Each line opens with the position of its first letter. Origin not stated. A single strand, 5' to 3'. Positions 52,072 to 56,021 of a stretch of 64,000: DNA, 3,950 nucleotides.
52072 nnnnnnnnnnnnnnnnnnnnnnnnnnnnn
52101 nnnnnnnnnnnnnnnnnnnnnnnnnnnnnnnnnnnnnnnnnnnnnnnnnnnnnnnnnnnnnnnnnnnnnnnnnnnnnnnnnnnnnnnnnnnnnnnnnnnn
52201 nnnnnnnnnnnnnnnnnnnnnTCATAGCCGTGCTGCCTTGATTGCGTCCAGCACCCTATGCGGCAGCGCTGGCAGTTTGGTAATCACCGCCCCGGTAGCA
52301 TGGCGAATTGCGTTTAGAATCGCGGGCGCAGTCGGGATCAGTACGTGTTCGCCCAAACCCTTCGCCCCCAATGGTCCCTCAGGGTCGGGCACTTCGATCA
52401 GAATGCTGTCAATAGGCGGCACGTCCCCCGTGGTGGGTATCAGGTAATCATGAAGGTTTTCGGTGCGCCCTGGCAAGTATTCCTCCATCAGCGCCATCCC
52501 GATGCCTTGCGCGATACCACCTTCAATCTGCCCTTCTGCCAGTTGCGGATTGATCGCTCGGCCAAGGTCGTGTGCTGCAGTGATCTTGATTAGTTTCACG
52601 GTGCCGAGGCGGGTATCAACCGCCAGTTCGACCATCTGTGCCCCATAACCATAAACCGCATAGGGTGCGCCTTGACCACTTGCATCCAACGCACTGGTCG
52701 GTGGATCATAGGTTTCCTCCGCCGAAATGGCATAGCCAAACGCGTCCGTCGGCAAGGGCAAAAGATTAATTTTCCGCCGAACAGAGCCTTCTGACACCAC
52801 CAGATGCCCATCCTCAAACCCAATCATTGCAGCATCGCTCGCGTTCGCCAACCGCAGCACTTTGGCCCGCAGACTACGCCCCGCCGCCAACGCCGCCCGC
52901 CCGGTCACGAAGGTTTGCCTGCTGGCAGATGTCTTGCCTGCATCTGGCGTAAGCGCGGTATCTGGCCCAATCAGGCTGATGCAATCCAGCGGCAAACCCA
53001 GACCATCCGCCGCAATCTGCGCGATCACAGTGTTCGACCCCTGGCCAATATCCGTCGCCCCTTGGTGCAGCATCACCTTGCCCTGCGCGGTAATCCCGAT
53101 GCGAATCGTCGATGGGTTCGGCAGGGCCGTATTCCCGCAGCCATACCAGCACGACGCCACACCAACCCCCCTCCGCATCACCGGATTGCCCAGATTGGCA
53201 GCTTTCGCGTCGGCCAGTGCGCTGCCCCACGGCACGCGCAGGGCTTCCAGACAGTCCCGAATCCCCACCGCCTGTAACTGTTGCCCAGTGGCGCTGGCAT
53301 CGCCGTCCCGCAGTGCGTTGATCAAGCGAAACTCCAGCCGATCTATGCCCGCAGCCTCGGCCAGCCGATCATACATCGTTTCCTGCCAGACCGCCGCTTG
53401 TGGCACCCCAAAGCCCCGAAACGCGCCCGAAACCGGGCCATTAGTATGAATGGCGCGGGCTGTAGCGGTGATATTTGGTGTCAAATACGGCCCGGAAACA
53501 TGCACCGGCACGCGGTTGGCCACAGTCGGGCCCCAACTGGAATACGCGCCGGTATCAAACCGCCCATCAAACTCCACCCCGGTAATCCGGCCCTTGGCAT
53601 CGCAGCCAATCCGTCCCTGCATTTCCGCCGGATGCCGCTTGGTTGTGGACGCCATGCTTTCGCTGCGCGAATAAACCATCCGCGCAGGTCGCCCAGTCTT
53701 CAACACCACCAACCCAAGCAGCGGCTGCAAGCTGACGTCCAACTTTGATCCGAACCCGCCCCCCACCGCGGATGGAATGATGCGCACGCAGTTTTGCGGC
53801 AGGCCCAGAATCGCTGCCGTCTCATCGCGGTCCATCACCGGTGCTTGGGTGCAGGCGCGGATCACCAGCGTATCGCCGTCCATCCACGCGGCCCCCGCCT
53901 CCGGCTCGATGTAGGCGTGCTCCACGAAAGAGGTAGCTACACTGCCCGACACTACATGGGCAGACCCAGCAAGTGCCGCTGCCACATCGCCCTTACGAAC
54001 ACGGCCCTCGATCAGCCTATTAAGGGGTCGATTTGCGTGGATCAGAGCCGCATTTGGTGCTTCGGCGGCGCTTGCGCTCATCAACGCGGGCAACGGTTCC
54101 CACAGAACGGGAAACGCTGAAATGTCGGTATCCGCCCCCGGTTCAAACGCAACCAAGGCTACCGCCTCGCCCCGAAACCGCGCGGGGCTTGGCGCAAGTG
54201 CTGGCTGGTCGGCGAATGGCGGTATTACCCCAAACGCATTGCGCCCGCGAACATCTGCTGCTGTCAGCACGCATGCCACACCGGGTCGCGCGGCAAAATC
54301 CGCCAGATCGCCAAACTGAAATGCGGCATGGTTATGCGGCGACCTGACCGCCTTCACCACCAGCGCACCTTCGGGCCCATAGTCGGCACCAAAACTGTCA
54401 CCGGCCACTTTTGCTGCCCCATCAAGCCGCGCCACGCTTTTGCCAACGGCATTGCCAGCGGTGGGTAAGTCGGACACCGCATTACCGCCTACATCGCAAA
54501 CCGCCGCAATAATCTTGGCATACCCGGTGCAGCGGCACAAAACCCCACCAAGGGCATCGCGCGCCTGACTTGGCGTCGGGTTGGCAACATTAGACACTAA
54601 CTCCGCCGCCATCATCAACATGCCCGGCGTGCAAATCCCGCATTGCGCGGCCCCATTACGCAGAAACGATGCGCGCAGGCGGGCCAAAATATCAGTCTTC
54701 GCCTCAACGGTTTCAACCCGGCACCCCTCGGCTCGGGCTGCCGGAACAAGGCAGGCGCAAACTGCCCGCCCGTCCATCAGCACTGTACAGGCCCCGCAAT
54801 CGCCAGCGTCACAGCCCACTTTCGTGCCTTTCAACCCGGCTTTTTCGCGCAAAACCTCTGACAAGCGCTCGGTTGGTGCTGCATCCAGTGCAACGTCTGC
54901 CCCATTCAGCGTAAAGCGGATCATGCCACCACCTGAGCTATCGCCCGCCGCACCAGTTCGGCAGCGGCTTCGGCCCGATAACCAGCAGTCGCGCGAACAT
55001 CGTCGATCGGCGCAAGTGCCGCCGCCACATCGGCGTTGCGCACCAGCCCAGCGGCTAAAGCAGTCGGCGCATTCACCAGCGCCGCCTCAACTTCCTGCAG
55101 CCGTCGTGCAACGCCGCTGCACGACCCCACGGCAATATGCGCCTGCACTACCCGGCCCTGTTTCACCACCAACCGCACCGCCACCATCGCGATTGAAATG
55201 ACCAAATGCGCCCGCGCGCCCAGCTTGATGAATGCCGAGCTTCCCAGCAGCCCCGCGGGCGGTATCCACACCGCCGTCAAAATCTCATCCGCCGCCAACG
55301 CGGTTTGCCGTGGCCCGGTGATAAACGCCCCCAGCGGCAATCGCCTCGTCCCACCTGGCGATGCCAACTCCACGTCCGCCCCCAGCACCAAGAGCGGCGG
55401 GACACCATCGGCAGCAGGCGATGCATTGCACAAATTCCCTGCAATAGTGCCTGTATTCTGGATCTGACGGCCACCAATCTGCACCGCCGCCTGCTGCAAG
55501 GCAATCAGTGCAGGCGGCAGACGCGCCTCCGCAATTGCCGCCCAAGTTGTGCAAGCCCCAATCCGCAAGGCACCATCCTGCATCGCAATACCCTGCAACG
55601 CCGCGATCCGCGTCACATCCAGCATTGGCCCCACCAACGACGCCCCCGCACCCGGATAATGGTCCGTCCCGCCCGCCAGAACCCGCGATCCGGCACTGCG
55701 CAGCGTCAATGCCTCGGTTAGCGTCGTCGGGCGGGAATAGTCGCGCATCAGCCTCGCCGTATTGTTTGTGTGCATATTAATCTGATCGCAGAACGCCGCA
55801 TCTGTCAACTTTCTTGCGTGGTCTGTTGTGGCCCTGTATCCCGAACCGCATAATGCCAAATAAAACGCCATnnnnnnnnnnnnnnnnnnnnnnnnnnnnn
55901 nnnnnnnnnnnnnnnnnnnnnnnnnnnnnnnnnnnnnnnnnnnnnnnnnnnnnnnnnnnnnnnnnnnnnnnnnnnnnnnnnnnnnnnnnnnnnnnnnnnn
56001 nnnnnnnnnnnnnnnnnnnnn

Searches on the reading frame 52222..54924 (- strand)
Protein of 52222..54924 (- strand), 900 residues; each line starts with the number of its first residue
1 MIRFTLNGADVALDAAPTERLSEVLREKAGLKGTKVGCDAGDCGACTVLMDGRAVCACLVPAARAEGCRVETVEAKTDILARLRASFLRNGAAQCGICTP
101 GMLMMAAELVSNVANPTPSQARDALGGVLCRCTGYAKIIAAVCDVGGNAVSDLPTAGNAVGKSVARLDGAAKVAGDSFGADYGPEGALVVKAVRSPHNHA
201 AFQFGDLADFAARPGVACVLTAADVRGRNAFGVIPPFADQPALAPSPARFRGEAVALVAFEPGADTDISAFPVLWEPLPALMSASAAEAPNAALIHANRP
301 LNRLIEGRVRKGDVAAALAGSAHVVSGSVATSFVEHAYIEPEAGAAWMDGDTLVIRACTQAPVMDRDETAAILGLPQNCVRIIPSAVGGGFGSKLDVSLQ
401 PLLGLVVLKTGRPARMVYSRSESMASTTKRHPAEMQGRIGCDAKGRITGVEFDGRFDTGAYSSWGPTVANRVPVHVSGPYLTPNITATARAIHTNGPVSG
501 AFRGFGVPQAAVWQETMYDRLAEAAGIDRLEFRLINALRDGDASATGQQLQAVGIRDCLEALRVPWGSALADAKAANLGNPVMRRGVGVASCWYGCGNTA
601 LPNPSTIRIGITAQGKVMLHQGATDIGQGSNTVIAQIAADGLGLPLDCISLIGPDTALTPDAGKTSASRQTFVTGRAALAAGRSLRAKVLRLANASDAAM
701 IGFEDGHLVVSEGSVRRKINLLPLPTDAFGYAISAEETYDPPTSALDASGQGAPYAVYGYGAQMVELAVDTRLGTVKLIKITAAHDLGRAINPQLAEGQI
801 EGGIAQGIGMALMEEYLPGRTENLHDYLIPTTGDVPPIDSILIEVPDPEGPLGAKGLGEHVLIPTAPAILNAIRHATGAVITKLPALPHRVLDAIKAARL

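Call 75: search_protein_families(library=pfam, proteins=[window:52222-54924:-], max_evalue=0.00001)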
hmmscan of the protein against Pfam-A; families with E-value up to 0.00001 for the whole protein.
window:52222-54924:- (900 aa): 5 families
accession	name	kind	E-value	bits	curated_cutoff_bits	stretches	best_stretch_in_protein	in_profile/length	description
PF02738.23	MoCoBD_1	-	4e-70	236.1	27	1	299-537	5-244/244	Molybdopterin cofactor-binding domain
PF20256.3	MoCoBD_2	-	4.3e-70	236.9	27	1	571-836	13-283/283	Molybdopterin cofactor-binding domain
PF01799.25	Fer2_2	-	2.1e-20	73.1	30.3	1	70-142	2-74/75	[2Fe-2S] binding domain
PF01315.27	Ald_Xan_dh_C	-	2.3e-07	31.6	31.3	1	181-259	9-88/110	Aldehyde oxidase and xanthine dehydrogenase, a/b hammerhead domain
PF00111.32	Fer2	-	4.3e-06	27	21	1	4-55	1-52/77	2Fe-2S iron-sulfur cluster binding domain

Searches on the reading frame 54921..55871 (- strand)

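Call 75: search_protein_families(library=pfam, proteins=[window:54921-55871:-], max_evalue=0.00001)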
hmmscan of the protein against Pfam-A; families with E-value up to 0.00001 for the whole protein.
window:54921-55871:- (316 aa): 2 families
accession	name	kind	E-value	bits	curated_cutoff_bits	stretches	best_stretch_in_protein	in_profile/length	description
PF00941.27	FAD_binding_5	-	4.4e-40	137.7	27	1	44-205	4-169/170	FAD binding domain in molybdopterin dehydrogenase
PF03450.22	CO_deh_flav_C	-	6e-12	46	25.5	1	216-314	4-102/102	CO dehydrogenase flavoprotein C-terminal domain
